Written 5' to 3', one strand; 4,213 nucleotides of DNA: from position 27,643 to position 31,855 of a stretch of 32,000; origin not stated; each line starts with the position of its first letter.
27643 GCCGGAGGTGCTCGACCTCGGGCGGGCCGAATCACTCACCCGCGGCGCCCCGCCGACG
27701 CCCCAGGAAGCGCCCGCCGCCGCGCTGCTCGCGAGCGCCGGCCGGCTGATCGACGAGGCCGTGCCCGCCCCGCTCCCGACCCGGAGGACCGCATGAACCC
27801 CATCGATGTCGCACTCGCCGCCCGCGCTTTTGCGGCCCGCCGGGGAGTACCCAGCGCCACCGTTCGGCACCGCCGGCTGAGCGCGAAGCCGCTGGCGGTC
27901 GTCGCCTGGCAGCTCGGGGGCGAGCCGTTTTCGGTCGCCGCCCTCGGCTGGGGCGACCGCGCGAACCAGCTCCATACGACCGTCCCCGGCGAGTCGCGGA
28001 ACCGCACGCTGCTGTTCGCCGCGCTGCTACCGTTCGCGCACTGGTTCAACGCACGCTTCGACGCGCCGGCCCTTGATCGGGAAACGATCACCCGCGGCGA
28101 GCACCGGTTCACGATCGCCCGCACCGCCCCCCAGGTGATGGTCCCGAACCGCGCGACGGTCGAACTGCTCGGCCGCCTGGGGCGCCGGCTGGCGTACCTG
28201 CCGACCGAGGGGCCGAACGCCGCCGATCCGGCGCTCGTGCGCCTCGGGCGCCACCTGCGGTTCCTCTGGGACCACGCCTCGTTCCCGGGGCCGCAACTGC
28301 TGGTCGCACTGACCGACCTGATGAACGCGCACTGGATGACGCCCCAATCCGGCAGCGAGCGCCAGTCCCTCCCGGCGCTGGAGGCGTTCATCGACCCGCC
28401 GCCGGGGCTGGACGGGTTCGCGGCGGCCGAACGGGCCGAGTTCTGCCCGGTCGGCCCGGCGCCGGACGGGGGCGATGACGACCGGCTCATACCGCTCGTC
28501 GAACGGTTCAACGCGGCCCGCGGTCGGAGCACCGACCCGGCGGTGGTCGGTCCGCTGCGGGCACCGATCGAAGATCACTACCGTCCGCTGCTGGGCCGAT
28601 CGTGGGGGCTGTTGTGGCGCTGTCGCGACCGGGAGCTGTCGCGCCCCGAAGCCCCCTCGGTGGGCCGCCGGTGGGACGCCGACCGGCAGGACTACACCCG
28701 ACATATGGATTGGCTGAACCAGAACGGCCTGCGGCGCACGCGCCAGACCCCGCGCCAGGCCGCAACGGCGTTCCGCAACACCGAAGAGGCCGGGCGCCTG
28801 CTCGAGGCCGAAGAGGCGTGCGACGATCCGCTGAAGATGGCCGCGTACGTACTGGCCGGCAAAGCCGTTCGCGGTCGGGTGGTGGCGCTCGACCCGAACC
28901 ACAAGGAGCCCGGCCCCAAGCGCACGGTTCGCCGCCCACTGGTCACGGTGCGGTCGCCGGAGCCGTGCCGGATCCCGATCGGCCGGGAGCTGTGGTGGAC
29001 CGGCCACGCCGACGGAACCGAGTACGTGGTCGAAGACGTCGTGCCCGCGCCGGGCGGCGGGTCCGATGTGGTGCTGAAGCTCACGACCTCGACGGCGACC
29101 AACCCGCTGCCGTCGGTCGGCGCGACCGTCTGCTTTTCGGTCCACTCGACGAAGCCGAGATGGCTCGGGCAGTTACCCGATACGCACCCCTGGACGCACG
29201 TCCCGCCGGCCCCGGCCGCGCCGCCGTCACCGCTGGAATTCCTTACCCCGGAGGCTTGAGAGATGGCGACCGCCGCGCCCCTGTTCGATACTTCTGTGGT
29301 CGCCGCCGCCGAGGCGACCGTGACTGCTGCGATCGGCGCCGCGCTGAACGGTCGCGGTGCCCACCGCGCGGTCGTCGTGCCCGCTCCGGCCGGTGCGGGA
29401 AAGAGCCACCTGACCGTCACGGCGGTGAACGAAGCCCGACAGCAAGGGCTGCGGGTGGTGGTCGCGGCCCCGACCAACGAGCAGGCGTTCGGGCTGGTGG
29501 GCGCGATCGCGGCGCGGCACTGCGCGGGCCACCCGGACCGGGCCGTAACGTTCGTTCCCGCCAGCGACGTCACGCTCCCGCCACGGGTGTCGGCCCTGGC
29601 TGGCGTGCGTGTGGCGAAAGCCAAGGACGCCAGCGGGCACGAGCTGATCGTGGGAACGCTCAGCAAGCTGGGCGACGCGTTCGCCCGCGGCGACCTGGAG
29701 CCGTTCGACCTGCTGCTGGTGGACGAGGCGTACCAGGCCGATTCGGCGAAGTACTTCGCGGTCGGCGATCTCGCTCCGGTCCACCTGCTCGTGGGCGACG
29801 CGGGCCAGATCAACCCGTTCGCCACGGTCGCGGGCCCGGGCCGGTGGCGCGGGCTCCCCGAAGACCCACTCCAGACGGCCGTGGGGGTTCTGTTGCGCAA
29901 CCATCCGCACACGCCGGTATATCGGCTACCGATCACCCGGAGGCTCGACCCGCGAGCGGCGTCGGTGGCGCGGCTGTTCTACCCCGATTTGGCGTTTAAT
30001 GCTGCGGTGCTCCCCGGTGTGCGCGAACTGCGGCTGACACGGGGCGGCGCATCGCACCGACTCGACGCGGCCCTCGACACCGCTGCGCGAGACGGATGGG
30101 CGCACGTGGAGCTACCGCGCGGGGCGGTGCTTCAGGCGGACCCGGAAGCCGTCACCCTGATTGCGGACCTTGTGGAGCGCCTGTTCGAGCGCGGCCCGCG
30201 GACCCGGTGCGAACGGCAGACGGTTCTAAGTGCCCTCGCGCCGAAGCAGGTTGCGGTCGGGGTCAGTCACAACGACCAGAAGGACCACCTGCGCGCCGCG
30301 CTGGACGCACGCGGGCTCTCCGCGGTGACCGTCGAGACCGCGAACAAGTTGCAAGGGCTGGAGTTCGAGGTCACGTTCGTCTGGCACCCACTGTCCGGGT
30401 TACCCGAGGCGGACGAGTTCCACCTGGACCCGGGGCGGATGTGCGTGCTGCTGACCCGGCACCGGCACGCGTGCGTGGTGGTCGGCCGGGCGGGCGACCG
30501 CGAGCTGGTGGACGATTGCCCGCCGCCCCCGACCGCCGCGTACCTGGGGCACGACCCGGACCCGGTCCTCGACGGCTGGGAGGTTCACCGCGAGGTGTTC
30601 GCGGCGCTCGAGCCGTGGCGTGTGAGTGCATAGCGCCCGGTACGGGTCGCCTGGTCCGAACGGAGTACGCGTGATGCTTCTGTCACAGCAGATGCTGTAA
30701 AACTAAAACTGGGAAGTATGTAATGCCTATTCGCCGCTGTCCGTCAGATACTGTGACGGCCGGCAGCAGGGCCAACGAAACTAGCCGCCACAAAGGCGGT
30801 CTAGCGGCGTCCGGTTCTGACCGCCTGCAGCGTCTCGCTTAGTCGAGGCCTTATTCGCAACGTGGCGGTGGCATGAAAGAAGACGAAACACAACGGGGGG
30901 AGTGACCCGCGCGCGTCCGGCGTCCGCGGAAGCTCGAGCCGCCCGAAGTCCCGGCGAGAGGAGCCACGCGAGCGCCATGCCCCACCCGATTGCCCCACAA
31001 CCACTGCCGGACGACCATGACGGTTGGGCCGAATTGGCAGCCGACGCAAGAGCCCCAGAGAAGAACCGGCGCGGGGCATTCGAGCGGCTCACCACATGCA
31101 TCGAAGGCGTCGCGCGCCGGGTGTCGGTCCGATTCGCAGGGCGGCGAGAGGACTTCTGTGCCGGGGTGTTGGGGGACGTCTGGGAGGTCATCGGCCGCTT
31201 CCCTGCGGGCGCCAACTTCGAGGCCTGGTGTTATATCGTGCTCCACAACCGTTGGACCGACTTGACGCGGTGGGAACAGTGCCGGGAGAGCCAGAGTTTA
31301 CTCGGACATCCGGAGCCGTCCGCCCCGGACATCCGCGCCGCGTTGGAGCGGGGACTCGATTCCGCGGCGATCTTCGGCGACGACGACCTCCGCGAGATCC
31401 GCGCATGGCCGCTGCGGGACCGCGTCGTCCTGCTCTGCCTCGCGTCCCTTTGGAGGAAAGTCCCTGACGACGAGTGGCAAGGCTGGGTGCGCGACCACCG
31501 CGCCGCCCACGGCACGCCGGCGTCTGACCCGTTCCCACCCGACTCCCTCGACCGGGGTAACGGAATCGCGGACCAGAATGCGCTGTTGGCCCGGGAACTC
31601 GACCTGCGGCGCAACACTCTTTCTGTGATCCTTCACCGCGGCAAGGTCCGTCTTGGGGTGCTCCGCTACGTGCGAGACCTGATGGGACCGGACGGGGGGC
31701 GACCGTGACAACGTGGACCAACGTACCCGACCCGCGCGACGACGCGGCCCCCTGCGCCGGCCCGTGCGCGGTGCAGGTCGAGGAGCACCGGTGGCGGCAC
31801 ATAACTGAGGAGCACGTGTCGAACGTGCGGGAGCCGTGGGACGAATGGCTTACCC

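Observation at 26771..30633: Unassigned three-gene operon: Cas4-like 4-Cys nuclease, 489-aa orphan, RecD/Dda-like SF1 helicase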

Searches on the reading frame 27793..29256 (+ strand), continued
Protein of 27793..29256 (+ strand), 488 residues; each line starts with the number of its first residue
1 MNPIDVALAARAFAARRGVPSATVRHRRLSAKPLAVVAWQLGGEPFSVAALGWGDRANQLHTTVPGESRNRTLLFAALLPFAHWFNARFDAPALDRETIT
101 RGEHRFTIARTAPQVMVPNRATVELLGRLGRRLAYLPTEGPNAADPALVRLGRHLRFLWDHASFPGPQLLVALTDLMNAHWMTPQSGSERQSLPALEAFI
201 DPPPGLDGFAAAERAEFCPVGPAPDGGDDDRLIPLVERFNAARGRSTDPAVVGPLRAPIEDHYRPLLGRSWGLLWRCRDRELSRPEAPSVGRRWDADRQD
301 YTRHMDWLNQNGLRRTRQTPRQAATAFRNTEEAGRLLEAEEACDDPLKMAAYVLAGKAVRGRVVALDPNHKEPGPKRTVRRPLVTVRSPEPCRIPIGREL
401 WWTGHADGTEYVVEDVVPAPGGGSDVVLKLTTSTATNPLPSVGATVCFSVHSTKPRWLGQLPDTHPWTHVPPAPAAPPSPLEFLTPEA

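Call 94: search_protein_families(library=pfam, proteins=[L005:6948-8537:-], max_evalue=0.0001)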
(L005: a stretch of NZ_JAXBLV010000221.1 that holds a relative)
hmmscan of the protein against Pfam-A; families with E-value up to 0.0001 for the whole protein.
L005:6948-8537:- (530 aa): 5 families
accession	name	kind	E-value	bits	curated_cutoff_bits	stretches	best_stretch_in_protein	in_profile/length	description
PF00158.32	Sigma54_activat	-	9.7e-61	204.8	20.2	1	195-368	1-167/168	Sigma-54 interaction domain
PF25601.1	AAA_lid_14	-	1.7e-17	63.4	27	1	376-456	3-78/87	AAA+ ATPase lid domain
PF14532.12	Sigma54_activ_2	-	1.1e-15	58.5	25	1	196-373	1-138/138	Sigma-54 interaction domain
PF07728.20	AAA_5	-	8.4e-07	29.5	22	1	219-313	2-92/139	AAA domain (dynein-related subfamily)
PF02954.25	HTH_8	-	1.8e-05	24.8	22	1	479-506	3-30/42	Bacterial regulatory protein, Fis family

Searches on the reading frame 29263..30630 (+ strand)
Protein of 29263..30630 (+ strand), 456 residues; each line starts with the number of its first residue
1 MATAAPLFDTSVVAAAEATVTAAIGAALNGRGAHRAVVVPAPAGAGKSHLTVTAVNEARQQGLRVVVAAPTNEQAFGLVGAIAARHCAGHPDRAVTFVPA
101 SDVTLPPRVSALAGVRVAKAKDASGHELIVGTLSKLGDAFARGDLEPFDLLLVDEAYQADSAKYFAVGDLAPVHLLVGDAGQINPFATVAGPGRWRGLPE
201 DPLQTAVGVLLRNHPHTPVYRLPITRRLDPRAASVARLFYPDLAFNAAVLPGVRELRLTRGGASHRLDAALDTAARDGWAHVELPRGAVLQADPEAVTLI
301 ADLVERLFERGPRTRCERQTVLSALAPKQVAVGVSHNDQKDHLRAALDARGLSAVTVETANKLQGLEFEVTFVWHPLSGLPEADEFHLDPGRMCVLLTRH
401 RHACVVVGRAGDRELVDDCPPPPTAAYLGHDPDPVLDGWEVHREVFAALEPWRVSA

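Call 6: search_protein_families(library=pfam, proteins=[window:29263-30630:+], max_evalue=1)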
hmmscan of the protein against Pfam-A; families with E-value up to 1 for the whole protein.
window:29263-30630:+ (456 aa): 11 families
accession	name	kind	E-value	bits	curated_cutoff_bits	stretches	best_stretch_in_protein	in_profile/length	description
PF13604.12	AAA_30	-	8.5e-09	35.9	27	1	34-184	18-129/191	AAA domain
PF13087.12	AAA_12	-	1.1e-08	35.3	27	1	296-410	91-194/195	AAA domain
PF01443.25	Viral_helicase1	-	1e-05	25.9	21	1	341-407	169-227/228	Viral superfamily 1 RNA helicase core domain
PF13245.12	AAA_19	-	1.1e-05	26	25.1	1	29-184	6-130/134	AAA domain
PF00270.35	DEAD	-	5.8e-05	23.3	26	1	23-157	7-127/167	DEAD/DEAH box helicase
PF13086.12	AAA_11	-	6.9e-05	23.2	27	1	125-186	192-253/257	AAA domain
PF13191.12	AAA_16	-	0.0046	17.9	32.6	1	19-90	11-86/167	AAA ATPase domain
PF04851.21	ResIII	-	0.012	16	22.5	1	33-164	22-143/164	Type III restriction enzyme, res subunit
PF25199.1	nSTAND_NTPase5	-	0.075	13.3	34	1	17-82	21-90/145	Novel STAND NTPase 5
PF05127.21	NAT10_TcmA_helicase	-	0.11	12.8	22.7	1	38-76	1-40/176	RNA cytidine acetyltransferase NAT10/TcmA, helicase domain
PF14008.11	Metallophos_C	-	0.13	13.3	23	0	171-184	1-14/63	Iron/zinc purple acid phosphatase-like protein C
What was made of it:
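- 29263..30633 (+): Gene 3 (g3), 456 aa. It is a minimal SF1B helicase core of the Upf1-like group (AAA_11/AAA_12/AAA_30), with all motifs intact. Pfam hits (call 6).
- Checked: Its Pfam hits are AAA_30, AAA_12 and AAA_11 (call 6).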

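Call 7: search_protein_families(library=padloc, proteins=[window:29263-30630:+], max_evalue=1)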
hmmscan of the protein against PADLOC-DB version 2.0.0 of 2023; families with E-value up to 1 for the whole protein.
window:29263-30630:+ (456 aa): 4 families
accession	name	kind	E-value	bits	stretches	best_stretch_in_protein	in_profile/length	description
PDLC03924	MkoC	-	6.2e-06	22.6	1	146-189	669-712/1136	-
PDLC02422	PprDinG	-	0.031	10.4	1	39-82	199-241/930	-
PDLC04173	GajB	-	0.037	11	1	35-62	10-37/471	-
PDLC03920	MkoA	-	0.039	10.2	0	126-187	770-831/1112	-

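Call 8: search_protein_families(library=ncbifam, proteins=[window:29263-30630:+], max_evalue=1)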
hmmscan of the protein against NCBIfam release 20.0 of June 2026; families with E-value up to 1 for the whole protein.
window:29263-30630:+ (456 aa): 6 families
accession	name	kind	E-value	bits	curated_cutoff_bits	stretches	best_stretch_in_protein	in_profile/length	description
TIGR00376.1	TIGR00376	hypoth_equivalog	3.3e-05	22.5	348.9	2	23-93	166-237/639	IGHMBP2 family helicase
NF040671.1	PLuB_AAA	exception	0.00051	17.5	999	1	353-411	1177-1233/1256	PLuB system helicase-like protein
TIGR03420.1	DnaA_homol_Hda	equivalog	0.0058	16.2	194.8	1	8-67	14-71/226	DnaA regulatory inactivator Hda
NF007465.0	PRK10044.1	equivalog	0.038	12.1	803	1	36-89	17-68/726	ferrichrome porin FhuA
NF038214.1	IS21_help_AAA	equivalog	0.056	13.1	200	1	34-65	90-121/232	IS21-like element helper ATPase IstB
TIGR03117.2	cas_csf4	equivalog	0.8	7.8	400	0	39-71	152-185/800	type IV CRISPR-associated DEAD/DEAH-box helicase Csf4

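Call 17: search_solved_structures(query=window:29263-30630:+, max_evalue=0.01)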
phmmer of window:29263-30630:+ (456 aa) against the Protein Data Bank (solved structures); distinct sequences matched with E-value up to 0.01: 0.

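Call 66: search_solved_structures(query=A5, max_evalue=0.01)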
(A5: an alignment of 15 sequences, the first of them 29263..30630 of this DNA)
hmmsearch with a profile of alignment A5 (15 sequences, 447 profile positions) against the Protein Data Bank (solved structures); distinct sequences matched with E-value up to 0.01: 21.
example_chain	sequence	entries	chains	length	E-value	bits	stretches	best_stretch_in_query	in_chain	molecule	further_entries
4b3g_A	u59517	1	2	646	6.3e-12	48.1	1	18-79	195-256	DNA-BINDING PROTEIN SMUBP-2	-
4b3f_X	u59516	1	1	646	6.5e-12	48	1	18-79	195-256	DNA-BINDING PROTEIN SMUBP-2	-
2xzo_A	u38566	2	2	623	7e-09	38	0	304-403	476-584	REGULATOR OF NONSENSE TRANSCRIPTS 1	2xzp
2gjk_A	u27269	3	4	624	7.1e-09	38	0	304-403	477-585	Regulator of nonsense transcripts 1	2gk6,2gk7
6ej5_A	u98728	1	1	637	7.7e-09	37.9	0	304-403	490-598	Regulator of nonsense transcripts 1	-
8rd3_A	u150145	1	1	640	8.2e-09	37.8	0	302-403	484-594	ATP-dependent helicase NAM7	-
2wjv_A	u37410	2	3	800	1.7e-08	36.8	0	304-403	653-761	REGULATOR OF NONSENSE TRANSCRIPTS 1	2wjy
9qwn_A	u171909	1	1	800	1.7e-08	36.8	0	304-403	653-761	Isoform 2 of Regulator of nonsense transcripts 1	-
2xzl_A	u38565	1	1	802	2.1e-08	36.5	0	302-403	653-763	ATP-DEPENDENT HELICASE NAM7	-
5eax_A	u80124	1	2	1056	2.4e-08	36.2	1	28-188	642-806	DNA replication ATP-dependent helicase/nuclease DNA2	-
5eaw_A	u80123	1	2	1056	2.5e-08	36.2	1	28-188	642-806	DNA replication ATP-dependent helicase/nuclease DNA2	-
5ean_A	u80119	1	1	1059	2.5e-08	36.2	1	28-188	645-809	DNA replication ATP-dependent helicase/nuclease DNA2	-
9qdq_A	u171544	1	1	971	4.4e-08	35.4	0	302-403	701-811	ATP-dependent helicase NAM7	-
9kwf_B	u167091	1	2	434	1.9e-07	33.3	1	27-88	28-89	Putative deoxyribonuclease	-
8jx6_A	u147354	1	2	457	2.3e-05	26.5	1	30-176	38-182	Deep-Sea Helicase 9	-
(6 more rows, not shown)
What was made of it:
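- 29263..30633 (+): Profile against PDB gives IGHMBP2, Upf1 and Dna2, with RecD2 weaker (call 66).
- Closest known: Dna2. Same: The Dna2 helicase domain is among the best PDB profile hits of g3 (E 2.4e-8, call 66).
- The g3 profile matches IGHMBP2 (6e-12), Upf1 (7e-9) and Dna2 (2e-8) (call 66).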

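Call 83: search_protein_families(library=phrogs, proteins=[window:29263-30630:+], max_evalue=0.01)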
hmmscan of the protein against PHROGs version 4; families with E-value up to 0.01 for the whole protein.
window:29263-30630:+ (456 aa): 3 families
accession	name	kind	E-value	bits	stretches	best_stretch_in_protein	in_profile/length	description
phrog_25411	-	unknown function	4.5e-07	29.9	1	33-190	229-396/627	-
phrog_325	-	DNA, RNA and nucleotide metabolism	0.0093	15.2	0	37-72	493-529/986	Dda-like helicase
phrog_16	-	DNA, RNA and nucleotide metabolism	0.0096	15.1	0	32-164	288-394/986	DNA helicase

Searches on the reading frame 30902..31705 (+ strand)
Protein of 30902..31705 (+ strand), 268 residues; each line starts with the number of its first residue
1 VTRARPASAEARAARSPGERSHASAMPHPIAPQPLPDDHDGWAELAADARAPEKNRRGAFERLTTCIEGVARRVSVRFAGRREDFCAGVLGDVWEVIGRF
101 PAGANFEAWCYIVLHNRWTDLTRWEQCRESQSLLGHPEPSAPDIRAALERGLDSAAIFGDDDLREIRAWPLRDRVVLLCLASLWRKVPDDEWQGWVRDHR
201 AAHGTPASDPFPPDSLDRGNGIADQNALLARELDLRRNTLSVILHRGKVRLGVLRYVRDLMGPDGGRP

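Call 26: search_protein_families(library=pfam, proteins=[window:30902-31705:+], max_evalue=0.1)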
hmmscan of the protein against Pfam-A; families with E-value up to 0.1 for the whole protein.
window:30902-31705:+ (268 aa): 1 family
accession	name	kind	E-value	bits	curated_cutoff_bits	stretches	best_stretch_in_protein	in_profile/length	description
PF04542.20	Sigma70_r2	-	0.086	13.1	24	0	69-123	11-66/71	Sigma-70 region 2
